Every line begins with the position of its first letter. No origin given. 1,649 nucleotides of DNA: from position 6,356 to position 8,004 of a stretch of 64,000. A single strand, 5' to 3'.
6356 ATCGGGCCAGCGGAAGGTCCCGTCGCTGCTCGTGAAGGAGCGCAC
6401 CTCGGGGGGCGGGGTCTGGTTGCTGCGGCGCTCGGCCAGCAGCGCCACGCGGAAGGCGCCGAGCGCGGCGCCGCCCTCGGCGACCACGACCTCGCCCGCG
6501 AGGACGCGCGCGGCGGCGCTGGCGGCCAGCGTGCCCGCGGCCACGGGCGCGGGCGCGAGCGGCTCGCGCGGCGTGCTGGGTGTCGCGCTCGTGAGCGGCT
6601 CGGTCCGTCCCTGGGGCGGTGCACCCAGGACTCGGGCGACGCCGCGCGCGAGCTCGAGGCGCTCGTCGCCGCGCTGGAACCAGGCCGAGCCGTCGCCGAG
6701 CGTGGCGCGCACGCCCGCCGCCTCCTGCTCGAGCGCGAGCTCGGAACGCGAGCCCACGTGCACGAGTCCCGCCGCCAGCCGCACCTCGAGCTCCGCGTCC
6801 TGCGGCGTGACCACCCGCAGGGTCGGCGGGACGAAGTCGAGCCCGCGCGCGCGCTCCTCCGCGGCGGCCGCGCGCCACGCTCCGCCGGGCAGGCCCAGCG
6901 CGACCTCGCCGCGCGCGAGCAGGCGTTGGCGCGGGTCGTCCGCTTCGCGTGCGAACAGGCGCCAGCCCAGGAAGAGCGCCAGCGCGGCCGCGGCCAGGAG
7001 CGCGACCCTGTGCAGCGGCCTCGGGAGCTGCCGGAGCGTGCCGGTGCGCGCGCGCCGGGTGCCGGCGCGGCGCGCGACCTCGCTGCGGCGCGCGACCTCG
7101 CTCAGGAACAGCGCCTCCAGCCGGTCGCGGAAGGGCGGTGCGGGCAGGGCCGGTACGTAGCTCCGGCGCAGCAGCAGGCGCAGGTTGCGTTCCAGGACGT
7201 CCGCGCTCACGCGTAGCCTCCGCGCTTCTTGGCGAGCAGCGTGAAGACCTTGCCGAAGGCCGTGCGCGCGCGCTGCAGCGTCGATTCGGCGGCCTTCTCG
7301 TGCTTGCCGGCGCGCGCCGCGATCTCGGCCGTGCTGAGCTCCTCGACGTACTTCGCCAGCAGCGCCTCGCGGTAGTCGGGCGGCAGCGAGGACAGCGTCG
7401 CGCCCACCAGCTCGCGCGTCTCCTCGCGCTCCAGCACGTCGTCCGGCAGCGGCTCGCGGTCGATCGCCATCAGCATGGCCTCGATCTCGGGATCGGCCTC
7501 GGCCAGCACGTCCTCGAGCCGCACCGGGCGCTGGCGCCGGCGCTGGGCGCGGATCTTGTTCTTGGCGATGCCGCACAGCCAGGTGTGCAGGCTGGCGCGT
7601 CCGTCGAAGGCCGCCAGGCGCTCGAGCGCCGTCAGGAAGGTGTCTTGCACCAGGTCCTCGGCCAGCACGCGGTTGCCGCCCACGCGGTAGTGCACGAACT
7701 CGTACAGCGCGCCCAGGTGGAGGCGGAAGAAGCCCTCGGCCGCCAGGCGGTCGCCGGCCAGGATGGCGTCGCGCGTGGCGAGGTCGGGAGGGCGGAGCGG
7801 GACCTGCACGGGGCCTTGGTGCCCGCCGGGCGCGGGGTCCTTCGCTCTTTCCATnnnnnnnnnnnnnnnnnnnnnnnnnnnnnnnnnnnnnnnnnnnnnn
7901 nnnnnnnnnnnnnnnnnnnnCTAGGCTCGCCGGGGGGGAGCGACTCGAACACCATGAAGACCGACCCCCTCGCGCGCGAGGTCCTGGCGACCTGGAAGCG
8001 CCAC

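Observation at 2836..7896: Five-gene minus-strand operon: ECF sigma, anti-sigma with CarboxypepD_reg repeat ectodomain, then two paralogous TM/coiled-coil/TPR-like proteins, tightly coupled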

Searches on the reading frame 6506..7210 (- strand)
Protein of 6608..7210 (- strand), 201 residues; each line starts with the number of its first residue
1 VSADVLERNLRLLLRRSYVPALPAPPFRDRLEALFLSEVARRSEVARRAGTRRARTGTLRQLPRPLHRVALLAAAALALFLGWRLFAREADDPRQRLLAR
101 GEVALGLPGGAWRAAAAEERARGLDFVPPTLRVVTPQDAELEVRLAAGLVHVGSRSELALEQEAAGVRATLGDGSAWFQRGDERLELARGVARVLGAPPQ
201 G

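Call 35: search_solved_structures(query=A3, max_evalue=10, show_alignments=2)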
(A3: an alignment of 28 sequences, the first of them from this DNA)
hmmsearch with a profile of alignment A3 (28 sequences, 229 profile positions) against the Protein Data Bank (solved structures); distinct sequences matched with E-value up to 10: 4.
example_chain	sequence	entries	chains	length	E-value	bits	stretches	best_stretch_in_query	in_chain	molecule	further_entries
6ovk_R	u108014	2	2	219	2.5e-06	30.5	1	139-225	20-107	Siderophore-interacting protein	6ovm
4m0h_A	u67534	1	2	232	0.017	17.9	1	127-224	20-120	Conserved hypothetical protein, putative anti-sigma factor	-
8yt8_D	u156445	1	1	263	0.053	16.3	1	137-206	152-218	Delta-sarcoglycan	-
4m0n_A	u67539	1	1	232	0.058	16.2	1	127-224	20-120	Conserved hypothetical protein, putative anti-sigma factor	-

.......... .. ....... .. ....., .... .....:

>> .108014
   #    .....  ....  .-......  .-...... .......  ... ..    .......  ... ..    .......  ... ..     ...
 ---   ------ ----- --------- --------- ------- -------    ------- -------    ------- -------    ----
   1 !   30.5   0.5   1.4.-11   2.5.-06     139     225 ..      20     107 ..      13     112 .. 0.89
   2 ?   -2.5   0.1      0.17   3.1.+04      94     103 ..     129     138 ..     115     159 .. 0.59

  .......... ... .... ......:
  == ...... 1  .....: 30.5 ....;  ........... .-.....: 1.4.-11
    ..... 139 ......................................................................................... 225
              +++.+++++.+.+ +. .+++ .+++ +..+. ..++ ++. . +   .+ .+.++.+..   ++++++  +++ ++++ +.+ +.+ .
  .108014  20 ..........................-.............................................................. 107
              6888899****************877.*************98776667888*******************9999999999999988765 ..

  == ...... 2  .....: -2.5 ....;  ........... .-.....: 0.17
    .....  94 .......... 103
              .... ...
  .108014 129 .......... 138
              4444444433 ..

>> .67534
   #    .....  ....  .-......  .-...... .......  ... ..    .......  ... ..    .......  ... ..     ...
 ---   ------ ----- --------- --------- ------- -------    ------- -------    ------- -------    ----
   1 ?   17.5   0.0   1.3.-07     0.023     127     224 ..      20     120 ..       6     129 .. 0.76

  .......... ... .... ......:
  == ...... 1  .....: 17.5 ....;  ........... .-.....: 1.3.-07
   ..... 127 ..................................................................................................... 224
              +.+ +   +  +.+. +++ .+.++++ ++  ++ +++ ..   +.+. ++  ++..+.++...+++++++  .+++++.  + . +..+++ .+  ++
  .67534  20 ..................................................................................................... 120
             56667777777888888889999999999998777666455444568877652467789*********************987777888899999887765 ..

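Call 44: find_homologous_proteins(query=window:6608-7210:-, max_evalue=0.001)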
Query seq(201 aa): 8000 candidates shared short words with the query, none scored E <= 0.001.

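Call 53: predict_structure(alignment_id=A4)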
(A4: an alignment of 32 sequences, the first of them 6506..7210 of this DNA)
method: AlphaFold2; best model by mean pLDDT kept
length: 235 residues; sequences in the alignment: 32
mean_pLDDT: 82.9   pTM: 0.56
mean pLDDT of the five models: 82.9, 80.9, 80.7, 80.4, 80.2
residues with pLDDT >= 90: 120; 70-90: 53; 50-70: 55; < 50: 7
segments of 3 or more residues with pLDDT < 50: 58-60
pLDDT, mean of each block of 10 residues (from residue 1): 78 70 70 86 76 51 77 95 82 94 97 98 98 98 98 98 97 98 97 86 56 63 60 49
secondary structure, 60 per line:
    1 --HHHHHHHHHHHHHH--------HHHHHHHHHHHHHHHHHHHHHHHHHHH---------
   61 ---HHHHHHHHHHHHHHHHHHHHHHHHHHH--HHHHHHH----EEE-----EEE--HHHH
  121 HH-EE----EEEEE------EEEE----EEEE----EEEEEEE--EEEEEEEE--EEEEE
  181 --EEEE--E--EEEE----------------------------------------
elements in order: H3-16 H25-51 H64-90 H93-99 E104-106 E112-114 H117-122 E130-134 E141-144 E149-152 E157-163 E166-173 E176-180 E183-186 E192-195

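Call 55: fold_search(model_id=the predicted structure, library=pdb)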
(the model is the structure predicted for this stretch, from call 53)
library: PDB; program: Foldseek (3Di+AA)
matches with E <= 10: 542; with E <= 0.001: 0
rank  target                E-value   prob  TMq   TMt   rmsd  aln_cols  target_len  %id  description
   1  4m0h_B                4.2e-02  1.00  0.24  0.26   5.8        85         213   13  Crystal structure of a putative anti-sigma factor (BDI_1681) from Parabacteroides distasonis ATCC 8503 at 2.50 A resol (released 2013-10-16)
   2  6ovk_R                5.9e-02  1.00  0.32  0.35   5.5       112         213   16  Crystal Structure of the Pseudomonas capeferrum Anti-sigma Regulator PupR C-terminal Cell-surface Signaling Domain in  (released 2020-03-04)
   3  4m0n                  6.3e-02  1.00  0.24  0.26   5.7        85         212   13  Crystal structure of a putative anti-sigma factor (BDI_1681) from Parabacteroides distasonis ATCC 8503 at 1.65 A resolut (released 2013-10-16)
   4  4m0h_A                8.8e-02  0.99  0.24  0.26   5.7        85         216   13  Crystal structure of a putative anti-sigma factor (BDI_1681) from Parabacteroides distasonis ATCC 8503 at 2.50 A resol (released 2013-10-16)
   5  8pju                  3.0e-01  0.13  0.16  0.15   9.3       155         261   14  Crystal structure of the computationally designed SAKe6DEtal protein (released 2024-07-10)
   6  8val_F                3.6e-01  0.06  0.09  0.07  11.9       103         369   14  Structure of the E. coli clamp loader bound to the beta clamp in a Open-DNAp/t conformation (released 2024-03-27)
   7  7azd_D                3.8e-01  0.06  0.09  0.07  11.8       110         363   13  DNA polymerase sliding clamp from Escherichia coli with peptide 20 bound (released 2021-12-01)
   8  5kgo_A                4.0e-01  0.13  0.12  0.12  14.3       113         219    8  Structure of K. pneumonia MrkH-c-di-GMP complex (released 2016-08-17)
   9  6wm3_U                5.3e-01  0.11  0.13  0.14  14.4       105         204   11  Human V-ATPase in state 2 with SidK and ADP (released 2020-11-11)
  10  4k3o_A                5.9e-01  0.04  0.09  0.07  13.4       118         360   14  E. coli sliding clamp in complex with AcQADLF (released 2013-05-01)
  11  9lx4_A                7.0e-01  0.08  0.13  0.16  11.5       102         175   15  Crystal structure of the de novo designed protein ZZ4 (released 2025-06-04)
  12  7azg_G                7.0e-01  0.04  0.10  0.07  12.0       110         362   13  DNA polymerase sliding clamp from Escherichia coli with peptide 4 bound (released 2021-12-01)
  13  9q9i_A                7.4e-01  0.09  0.09  0.05  11.7        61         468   13  Cryo-EM structure of human Mre11-Rad50-Nbs1 complex bound to DNA (released 2025-10-01)
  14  7azd_A                7.9e-01  0.04  0.09  0.07  11.9       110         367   13  DNA polymerase sliding clamp from Escherichia coli with peptide 20 bound (released 2021-12-01)
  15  9q9h_B                9.8e-01  0.08  0.09  0.05  11.6        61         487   13  Cryo-EM structure of human Mre11-Rad50 complex bound to DNA (released 2025-10-01)
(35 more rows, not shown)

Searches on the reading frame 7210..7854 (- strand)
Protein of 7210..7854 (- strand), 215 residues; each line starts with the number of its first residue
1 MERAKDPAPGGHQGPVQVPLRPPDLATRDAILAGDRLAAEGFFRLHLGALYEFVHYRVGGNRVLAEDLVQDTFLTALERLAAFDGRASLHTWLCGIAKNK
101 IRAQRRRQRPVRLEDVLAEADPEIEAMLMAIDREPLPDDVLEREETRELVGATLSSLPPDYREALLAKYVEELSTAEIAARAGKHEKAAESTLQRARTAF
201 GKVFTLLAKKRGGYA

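Call 4: search_protein_families(library=pfam, proteins=[window:7210-7854:-], max_evalue=1)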
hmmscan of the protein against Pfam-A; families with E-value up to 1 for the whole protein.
window:7210-7854:- (215 aa): 5 families
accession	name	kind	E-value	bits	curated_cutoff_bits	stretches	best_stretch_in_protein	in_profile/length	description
PF08281.18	Sigma70_r4_2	-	1.5e-14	53.8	25.7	1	148-198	2-52/54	Sigma-70, region 4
PF04542.20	Sigma70_r2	-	5.1e-14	52.3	24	1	43-109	2-69/71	Sigma-70 region 2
PF07638.17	Sigma70_ECF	-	7.5e-05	23.1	21.1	1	31-200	11-179/185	ECF sigma factor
PF04545.22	Sigma70_r4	-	0.0071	16.3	24.1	1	154-185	2-33/50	Sigma-70, region 4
PF06530.18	Phage_antitermQ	-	0.019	15.3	26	1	153-207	59-113/118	Phage antitermination protein Q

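Call 5: search_protein_families(library=ncbifam, proteins=[window:7210-7854:-], max_evalue=1)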
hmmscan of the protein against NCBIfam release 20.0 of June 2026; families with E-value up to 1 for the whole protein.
window:7210-7854:- (215 aa): 89 families (the best 25 are shown)
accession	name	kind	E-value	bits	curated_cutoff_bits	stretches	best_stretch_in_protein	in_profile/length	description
TIGR02937.1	sigma70-ECF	superfamily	6.2e-27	94.2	42.9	1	38-198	2-159/165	sigma-70 family RNA polymerase sigma factor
NF008888.0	PRK11922.1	equivalog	1.4e-24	87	204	1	24-199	17-191/231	RNA polymerase sigma factor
NF009166.1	PRK12513.1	equivalog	2.5e-24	86.1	206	1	33-207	18-186/193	RNA polymerase sigma factor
NF006089.0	PRK08241.1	subfamily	2.1e-21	76.4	240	1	56-200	40-200/343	RNA polymerase subunit sigma-70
TIGR02989.1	Sig-70_gvs1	subfamily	5.1e-21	75.3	124.55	1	42-199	6-153/158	RNA polymerase sigma-70 factor, Rhodopirellula/Verrucomicrobium family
NF007223.0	PRK09641.1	equivalog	1.3e-20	74.1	209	1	30-180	11-160/187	RNA polymerase sigma factor SigW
TIGR02984.1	Sig-70_plancto1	subfamily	2.1e-20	73.1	183.75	1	61-199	34-183/189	RNA polymerase sigma-70 factor, Planctomycetaceae-specific subfamily 1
TIGR02948.1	SigW_bacill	equivalog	2.2e-19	70.3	243.1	1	31-202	12-182/187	RNA polymerase sigma factor SigW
NF004113.0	PRK05602.1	equivalog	5.6e-19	68.6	208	1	28-202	36-199/211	RNA polymerase sigma factor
TIGR02960.1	SigX5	hypoth_equivalog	1.3e-18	67.3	264.75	1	55-201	22-187/322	RNA polymerase sigma-70 factor, TIGR02960 family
TIGR02952.1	Sig70_famx2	equivalog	2.3e-18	66.6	206.45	1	47-196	21-162/170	ECF subfamily RNA polymerase sigma factor, BldN family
TIGR02985.1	Sig70_bacteroi1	subfamily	4.2e-18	66.1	126.4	1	41-198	5-156/162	RNA polymerase sigma-70 factor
TIGR02950.1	SigM_subfam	subfamily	1.4e-17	64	147.95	1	42-201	5-155/159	RNA polymerase sigma factor, SigM family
NF009168.0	PRK12515.1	subfamily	4e-17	62.3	236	1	29-201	14-176/189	RNA polymerase sigma factor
NF007220.0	PRK09639.1-5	equivalog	8.4e-17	61.5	260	1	49-202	15-162/181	RNA polymerase sigma factor SigX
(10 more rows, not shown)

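Call 60: search_solved_structures(query=window:7210-7809:-, max_evalue=0.00001)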
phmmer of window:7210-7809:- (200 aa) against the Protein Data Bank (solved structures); distinct sequences matched with E-value up to 0.00001: 14.
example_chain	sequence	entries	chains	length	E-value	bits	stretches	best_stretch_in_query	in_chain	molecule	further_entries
5wuq_A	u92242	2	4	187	9.7e-12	48.6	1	18-185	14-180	ECF RNA polymerase sigma factor SigW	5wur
6dxo_A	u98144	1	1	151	3.6e-11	46.8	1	18-87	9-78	RNA polymerase ECF-subfamily sigma factor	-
1or7_A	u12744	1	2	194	1.5e-10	44.7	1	51-186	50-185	RNA polymerase sigma-E factor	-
6jbq_F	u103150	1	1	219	2.1e-10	44.3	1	51-186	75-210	ECF RNA polymerase sigma-E factor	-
9m9d_F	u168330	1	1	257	2.7e-10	43.9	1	26-185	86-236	ECF RNA polymerase sigma factor SigE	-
9m9e_F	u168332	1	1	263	2.8e-10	43.8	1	26-185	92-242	ECF RNA polymerase sigma factor SigE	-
9m98_F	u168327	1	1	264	2.9e-10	43.8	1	26-185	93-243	ECF RNA polymerase sigma factor SigE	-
6in7_B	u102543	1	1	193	1.4e-09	41.6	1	32-191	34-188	RNA polymerase sigma-H factor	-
8z6g_B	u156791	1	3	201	1.4e-09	41.6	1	32-191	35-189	RNA polymerase sigma factor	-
4cxf_A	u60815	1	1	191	2.1e-08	37.8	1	49-186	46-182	RNA POLYMERASE SIGMA FACTOR CNRH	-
7qh5_A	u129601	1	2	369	3.4e-08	37.1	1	40-185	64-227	RNA polymerase sigma factor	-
6dv9_F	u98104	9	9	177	1.8e-06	31.5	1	24-184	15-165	ECF RNA polymerase sigma factor SigL | RNA polymerase sigma factor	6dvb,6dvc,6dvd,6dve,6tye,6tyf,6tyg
2o7g_A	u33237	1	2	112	4.4e-06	30.2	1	18-92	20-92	Probable RNA polymerase sigma-C factor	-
2q1z_A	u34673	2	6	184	4.6e-06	30.1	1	44-170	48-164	RpoE, ECF SigE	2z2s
